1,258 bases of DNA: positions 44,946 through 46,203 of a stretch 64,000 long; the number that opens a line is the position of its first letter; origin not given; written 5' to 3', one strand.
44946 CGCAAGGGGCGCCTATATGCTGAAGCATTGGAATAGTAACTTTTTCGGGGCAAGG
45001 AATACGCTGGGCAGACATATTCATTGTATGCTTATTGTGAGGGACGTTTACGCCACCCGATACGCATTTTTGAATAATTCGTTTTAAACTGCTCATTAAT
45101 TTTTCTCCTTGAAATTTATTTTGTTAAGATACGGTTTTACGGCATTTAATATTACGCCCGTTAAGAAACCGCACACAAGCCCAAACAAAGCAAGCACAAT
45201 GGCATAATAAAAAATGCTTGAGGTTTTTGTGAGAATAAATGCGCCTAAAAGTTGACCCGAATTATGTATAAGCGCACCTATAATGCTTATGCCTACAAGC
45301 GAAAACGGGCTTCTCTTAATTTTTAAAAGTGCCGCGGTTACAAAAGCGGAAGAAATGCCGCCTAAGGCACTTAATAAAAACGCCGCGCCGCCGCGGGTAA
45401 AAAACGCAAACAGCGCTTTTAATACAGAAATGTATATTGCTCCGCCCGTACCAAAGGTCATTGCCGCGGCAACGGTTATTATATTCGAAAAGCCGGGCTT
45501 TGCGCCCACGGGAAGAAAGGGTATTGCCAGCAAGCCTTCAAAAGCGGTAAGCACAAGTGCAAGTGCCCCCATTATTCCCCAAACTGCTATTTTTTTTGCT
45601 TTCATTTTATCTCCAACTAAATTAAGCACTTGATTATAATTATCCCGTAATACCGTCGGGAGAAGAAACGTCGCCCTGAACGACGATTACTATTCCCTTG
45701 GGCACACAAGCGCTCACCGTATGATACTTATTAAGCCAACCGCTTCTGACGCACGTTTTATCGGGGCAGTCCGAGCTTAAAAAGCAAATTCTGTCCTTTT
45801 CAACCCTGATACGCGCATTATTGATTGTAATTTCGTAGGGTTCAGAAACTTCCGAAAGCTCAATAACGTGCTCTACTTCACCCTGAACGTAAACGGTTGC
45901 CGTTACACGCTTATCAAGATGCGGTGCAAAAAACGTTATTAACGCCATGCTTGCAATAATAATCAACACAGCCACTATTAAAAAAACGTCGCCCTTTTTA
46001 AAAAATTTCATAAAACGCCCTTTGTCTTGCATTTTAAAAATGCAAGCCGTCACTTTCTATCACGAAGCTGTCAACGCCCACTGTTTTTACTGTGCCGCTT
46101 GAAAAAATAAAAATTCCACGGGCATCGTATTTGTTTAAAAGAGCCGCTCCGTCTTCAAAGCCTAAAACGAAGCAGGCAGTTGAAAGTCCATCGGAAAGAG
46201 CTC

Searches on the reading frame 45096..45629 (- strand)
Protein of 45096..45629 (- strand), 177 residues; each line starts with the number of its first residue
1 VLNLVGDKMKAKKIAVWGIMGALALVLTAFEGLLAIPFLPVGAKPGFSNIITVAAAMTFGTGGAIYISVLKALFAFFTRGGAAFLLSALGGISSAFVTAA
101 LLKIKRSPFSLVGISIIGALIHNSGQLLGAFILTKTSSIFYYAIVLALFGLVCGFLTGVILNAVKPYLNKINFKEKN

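Call 10: search_protein_families(library=pfam, proteins=[window:45096-45629:-], max_evalue=0.01)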
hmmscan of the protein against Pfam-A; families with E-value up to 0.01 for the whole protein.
window:45096-45629:- (177 aa): 2 families
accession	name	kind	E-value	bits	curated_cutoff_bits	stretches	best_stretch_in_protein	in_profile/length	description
PF07456.16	Hpre_diP_synt_I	-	1.9e-29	103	30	1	20-162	1-145/147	Heptaprenyl diphosphate synthase component I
PF12822.12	ECF_trnsprt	-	9e-05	23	30.7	1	12-160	1-159/169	ECF transporter, substrate-specific component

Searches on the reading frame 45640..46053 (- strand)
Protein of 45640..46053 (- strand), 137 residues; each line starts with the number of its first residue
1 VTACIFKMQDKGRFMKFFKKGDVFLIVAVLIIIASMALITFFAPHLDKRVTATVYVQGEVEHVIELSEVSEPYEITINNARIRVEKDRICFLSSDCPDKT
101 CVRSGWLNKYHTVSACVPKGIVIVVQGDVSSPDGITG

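Call 10: search_protein_families(library=pfam, proteins=[window:45640-46053:-], max_evalue=0.01)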
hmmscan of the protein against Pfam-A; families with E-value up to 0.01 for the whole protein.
window:45640-46053:- (137 aa): 1 family
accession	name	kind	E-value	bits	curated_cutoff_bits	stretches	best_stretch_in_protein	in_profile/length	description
PF07009.16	NusG_II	-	2.4e-21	76.3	29.6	1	27-128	2-106/107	NusG domain II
